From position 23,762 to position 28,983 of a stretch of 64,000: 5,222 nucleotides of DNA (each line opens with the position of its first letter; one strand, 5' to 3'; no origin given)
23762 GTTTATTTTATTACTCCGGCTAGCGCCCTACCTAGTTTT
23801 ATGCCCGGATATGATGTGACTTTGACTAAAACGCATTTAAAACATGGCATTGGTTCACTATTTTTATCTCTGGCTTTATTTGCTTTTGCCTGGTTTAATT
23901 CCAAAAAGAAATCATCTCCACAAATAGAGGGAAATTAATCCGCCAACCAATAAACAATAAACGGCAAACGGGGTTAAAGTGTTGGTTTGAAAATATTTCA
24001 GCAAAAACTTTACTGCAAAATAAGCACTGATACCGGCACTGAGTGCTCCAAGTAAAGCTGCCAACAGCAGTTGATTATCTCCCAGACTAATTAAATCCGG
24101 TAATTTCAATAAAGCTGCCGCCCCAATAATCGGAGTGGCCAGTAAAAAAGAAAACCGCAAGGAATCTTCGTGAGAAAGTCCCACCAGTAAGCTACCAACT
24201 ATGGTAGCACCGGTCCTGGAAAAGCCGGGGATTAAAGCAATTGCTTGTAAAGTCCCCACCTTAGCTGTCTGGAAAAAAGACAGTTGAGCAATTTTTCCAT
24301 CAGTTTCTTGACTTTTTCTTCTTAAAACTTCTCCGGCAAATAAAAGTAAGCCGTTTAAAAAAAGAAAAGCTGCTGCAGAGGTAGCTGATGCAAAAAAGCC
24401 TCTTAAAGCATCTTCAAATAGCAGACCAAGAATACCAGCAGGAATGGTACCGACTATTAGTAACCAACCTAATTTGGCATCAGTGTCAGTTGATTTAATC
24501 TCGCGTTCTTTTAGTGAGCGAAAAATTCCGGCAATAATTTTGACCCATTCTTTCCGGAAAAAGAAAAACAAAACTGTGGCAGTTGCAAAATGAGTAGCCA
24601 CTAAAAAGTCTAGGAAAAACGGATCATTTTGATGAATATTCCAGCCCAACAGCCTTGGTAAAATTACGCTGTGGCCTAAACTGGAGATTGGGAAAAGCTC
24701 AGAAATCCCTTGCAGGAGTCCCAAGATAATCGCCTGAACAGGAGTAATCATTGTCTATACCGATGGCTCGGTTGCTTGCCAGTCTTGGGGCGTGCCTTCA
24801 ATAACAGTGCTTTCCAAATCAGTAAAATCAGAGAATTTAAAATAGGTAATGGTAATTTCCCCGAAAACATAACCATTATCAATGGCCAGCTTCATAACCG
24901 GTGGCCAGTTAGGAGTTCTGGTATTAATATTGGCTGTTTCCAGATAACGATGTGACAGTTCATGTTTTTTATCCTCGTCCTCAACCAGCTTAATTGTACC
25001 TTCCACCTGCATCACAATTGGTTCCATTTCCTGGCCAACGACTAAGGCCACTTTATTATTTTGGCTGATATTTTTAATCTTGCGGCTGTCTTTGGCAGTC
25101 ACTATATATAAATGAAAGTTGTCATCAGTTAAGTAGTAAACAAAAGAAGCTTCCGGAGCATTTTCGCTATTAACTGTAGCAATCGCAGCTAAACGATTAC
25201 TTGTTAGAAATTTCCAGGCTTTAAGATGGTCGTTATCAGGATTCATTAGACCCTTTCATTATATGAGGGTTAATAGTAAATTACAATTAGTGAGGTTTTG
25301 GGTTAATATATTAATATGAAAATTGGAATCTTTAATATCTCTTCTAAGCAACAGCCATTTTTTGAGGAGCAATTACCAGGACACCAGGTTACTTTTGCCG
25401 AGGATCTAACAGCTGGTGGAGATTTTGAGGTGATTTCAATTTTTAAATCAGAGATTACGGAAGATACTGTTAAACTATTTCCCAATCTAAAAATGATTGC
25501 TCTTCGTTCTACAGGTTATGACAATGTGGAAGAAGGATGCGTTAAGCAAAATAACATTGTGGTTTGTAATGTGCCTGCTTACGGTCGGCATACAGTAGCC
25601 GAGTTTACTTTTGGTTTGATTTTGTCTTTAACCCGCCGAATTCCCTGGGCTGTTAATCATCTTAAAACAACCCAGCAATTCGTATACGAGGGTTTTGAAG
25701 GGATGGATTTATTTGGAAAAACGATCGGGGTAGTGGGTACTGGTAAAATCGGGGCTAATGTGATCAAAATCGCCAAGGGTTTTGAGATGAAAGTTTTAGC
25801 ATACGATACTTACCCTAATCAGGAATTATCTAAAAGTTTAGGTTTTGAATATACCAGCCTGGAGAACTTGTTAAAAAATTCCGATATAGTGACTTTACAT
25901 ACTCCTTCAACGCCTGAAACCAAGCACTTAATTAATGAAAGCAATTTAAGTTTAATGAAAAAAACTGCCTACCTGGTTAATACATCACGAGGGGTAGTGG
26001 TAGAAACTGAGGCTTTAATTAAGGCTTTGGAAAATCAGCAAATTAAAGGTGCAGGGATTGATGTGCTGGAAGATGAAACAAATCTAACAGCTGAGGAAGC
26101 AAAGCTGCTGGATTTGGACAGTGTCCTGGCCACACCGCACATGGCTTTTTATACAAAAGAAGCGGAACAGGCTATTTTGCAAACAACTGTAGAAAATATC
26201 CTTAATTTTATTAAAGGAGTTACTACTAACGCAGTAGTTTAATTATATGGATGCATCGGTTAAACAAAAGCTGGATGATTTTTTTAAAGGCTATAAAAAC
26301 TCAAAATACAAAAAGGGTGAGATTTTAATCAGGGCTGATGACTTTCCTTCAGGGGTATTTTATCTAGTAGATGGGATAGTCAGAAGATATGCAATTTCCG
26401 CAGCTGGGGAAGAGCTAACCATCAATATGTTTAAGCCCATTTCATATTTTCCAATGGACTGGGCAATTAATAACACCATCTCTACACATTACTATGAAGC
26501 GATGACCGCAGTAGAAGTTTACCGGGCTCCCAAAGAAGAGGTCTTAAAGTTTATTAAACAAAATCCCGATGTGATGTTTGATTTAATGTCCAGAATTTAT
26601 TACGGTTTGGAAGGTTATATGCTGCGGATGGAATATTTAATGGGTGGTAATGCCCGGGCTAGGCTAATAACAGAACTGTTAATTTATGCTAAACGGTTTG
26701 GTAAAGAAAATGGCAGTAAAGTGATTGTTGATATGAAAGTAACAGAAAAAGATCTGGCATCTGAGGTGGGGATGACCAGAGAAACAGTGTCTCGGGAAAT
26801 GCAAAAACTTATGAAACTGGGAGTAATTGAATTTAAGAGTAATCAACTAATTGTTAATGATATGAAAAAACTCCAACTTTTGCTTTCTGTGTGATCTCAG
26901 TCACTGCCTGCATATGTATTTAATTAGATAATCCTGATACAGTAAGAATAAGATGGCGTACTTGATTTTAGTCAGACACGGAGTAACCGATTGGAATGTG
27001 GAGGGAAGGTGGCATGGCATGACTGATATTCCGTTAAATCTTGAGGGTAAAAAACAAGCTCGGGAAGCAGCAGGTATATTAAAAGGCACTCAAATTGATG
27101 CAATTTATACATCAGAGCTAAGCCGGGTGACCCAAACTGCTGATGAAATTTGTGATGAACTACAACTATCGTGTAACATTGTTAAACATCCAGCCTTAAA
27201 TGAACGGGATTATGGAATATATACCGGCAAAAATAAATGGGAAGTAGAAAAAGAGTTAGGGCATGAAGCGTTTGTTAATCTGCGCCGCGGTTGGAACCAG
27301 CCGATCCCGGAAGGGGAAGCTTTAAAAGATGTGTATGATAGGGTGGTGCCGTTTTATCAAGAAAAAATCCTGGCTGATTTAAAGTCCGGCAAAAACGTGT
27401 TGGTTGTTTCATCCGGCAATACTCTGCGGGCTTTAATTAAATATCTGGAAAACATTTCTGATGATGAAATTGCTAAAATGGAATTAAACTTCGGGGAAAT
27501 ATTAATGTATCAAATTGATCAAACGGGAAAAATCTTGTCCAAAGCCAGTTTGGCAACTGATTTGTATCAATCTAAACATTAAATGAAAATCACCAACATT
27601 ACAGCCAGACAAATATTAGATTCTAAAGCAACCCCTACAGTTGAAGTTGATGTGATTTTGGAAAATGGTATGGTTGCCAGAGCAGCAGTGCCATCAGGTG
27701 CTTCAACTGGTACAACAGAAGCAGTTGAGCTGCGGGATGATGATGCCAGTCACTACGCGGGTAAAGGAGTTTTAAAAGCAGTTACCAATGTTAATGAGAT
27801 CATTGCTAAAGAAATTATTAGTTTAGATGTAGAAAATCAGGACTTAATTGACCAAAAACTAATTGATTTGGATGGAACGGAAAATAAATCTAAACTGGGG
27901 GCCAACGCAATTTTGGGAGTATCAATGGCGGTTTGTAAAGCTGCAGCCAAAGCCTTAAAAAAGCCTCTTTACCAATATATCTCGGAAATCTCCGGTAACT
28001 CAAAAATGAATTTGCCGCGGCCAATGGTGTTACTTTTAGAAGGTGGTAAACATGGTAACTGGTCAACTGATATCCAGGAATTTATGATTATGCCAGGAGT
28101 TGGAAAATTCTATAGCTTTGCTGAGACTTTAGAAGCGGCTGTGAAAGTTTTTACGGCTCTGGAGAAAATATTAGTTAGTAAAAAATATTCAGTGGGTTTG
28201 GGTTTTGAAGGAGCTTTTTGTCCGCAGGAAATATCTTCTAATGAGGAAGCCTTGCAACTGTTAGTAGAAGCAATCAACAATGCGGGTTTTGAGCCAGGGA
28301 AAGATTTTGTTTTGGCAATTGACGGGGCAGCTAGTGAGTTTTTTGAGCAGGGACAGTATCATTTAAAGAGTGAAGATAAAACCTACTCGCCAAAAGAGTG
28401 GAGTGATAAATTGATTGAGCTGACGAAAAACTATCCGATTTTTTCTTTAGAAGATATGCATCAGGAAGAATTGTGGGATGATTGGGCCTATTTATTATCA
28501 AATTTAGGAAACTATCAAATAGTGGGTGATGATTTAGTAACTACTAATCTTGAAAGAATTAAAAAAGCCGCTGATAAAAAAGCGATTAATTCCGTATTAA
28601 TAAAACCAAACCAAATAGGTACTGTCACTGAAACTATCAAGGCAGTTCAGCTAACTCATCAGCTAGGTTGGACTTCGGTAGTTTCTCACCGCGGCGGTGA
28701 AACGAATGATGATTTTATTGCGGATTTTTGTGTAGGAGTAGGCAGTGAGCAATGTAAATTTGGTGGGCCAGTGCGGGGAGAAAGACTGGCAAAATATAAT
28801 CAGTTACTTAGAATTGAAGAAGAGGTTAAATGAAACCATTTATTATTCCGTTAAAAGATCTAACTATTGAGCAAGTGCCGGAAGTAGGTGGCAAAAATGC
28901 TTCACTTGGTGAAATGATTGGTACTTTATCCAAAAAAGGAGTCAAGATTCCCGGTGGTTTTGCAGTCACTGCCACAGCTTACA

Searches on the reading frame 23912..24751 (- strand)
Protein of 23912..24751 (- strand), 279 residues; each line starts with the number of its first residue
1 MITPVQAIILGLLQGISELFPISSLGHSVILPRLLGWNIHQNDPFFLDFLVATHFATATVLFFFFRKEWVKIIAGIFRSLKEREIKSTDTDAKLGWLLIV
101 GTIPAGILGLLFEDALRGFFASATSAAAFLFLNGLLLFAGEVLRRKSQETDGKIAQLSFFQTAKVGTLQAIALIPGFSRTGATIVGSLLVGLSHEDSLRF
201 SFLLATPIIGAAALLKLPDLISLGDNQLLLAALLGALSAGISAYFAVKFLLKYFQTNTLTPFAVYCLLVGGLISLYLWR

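Call 45: search_protein_families(library=pfam, proteins=[window:23912-24751:-], max_evalue=0.001)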
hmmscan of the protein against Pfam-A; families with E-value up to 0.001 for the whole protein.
window:23912-24751:- (279 aa): 1 family
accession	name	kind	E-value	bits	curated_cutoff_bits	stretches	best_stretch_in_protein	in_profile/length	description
PF02673.24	BacA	-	1.6e-70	238.2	33.4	1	7-271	1-256/257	Bacitracin resistance protein BacA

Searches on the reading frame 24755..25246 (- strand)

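Call 49: search_protein_families(library=pfam, proteins=[window:24755-25246:-], max_evalue=0.001)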
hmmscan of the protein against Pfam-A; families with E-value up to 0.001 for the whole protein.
window:24755-25246:- (163 aa): 3 families
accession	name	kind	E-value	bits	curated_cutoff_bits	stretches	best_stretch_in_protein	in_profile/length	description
PF01243.27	PNPOx_N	-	6.5e-18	65.7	28.1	1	12-110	7-98/120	Pyridoxamine 5'-phosphate oxidase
PF16242.11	Pyrid_ox_like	-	4.2e-10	39.8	28.8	1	11-101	7-98/149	Pyridoxamine 5'-phosphate oxidase like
PF12900.13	Pyridox_ox_2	-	2.6e-05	24.7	27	1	9-107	4-108/140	Pyridoxamine 5'-phosphate oxidase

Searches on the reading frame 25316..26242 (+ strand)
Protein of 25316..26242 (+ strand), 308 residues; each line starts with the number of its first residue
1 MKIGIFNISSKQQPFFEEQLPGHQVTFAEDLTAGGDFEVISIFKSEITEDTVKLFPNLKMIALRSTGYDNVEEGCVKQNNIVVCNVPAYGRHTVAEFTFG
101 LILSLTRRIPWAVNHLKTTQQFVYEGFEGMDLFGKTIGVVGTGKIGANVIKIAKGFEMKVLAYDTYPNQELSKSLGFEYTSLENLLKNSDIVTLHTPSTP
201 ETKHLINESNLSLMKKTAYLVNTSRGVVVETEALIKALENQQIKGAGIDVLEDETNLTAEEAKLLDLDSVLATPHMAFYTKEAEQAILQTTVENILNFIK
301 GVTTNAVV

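Call 49: search_protein_families(library=pfam, proteins=[window:25316-26242:+], max_evalue=0.001)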
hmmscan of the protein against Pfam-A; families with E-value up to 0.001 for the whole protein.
window:25316-26242:+ (308 aa): 4 families
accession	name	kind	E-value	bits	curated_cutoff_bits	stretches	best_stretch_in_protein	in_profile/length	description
PF02826.25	2-Hacid_dh_C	-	3e-58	196.6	25.1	1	99-277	1-178/178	D-isomer specific 2-hydroxyacid dehydrogenase, NAD binding domain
PF00389.36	2-Hacid_dh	-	1.7e-23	83.2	24.6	1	8-307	7-133/134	D-isomer specific 2-hydroxyacid dehydrogenase, catalytic domain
PF03446.21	NAD_binding_2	-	6.8e-06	26.6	21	1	136-244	1-113/161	NAD binding domain of 6-phosphogluconate dehydrogenase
PF00670.27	AdoHcyase_NAD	-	0.00023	21.8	27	1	132-249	21-132/162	S-adenosyl-L-homocysteine hydrolase, NAD binding domain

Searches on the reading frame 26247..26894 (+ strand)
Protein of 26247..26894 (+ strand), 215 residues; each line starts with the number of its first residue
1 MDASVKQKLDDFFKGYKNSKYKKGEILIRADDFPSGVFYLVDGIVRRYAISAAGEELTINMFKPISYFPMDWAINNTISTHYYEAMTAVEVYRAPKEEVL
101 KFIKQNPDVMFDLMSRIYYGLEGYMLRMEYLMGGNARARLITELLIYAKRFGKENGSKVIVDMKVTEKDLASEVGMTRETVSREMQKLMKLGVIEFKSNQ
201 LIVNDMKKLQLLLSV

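Call 49: search_protein_families(library=pfam, proteins=[window:26247-26894:+], max_evalue=0.001)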
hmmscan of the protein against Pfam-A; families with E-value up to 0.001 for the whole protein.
window:26247-26894:+ (215 aa): 4 families
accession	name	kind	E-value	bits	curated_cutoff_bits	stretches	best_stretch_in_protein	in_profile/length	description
PF13545.12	HTH_Crp_2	-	3.7e-14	52.9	27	1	139-210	2-68/70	Crp-like helix-turn-helix domain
PF00027.35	cNMP_binding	-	2.9e-13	50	27.5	1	20-106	3-89/89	Cyclic nucleotide-binding domain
PF00325.26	Crp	-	0.00017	21.7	21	1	164-194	2-32/32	Bacterial regulatory proteins, crp family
PF13412.12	HTH_24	-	0.00045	20.2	21.9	0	166-195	19-48/48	Winged helix-turn-helix DNA-binding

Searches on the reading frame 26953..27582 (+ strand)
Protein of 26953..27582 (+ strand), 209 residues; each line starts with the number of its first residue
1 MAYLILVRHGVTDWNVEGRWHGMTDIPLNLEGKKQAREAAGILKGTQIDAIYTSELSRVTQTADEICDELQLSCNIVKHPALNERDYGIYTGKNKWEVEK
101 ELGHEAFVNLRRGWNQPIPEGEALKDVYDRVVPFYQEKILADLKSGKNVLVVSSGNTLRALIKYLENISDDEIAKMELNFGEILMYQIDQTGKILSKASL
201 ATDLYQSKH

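Call 49: search_protein_families(library=pfam, proteins=[window:26953-27582:+], max_evalue=0.001)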
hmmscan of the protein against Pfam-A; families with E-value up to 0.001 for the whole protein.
window:26953-27582:+ (209 aa): 1 family
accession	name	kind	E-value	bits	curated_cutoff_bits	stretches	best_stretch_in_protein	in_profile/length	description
PF00300.27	His_Phos_1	-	1.7e-45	155.5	21.7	1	4-194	1-187/194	Histidine phosphatase superfamily (branch 1)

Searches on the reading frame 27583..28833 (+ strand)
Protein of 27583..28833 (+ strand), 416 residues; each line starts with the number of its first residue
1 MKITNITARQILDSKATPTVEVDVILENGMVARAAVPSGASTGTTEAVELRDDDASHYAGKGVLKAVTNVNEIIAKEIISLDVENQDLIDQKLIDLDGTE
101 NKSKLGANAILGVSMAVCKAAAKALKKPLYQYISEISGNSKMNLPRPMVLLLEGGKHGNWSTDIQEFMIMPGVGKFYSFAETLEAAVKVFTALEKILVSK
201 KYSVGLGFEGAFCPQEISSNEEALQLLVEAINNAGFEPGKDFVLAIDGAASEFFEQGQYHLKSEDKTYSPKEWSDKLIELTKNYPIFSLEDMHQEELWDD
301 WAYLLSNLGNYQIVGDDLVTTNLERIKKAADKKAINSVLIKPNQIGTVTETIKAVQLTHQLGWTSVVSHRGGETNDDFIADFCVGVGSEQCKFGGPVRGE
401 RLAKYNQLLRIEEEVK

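Call 50: search_protein_families(library=pfam, proteins=[window:27583-28833:+], max_evalue=0.001)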
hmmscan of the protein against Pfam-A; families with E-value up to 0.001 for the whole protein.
window:27583-28833:+ (416 aa): 3 families
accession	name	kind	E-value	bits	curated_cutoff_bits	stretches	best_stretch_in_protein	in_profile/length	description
PF00113.28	Enolase_C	-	2.7e-84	283.4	21.5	1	142-415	2-281/296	Enolase, C-terminal TIM barrel domain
PF03952.21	Enolase_N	-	3.8e-58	195.8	35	1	3-133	1-131/131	Enolase, N-terminal domain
PF07476.17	MAAL_C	-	3.6e-05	23.5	27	1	307-376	136-201/249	Methylaspartate ammonia-lyase C-terminus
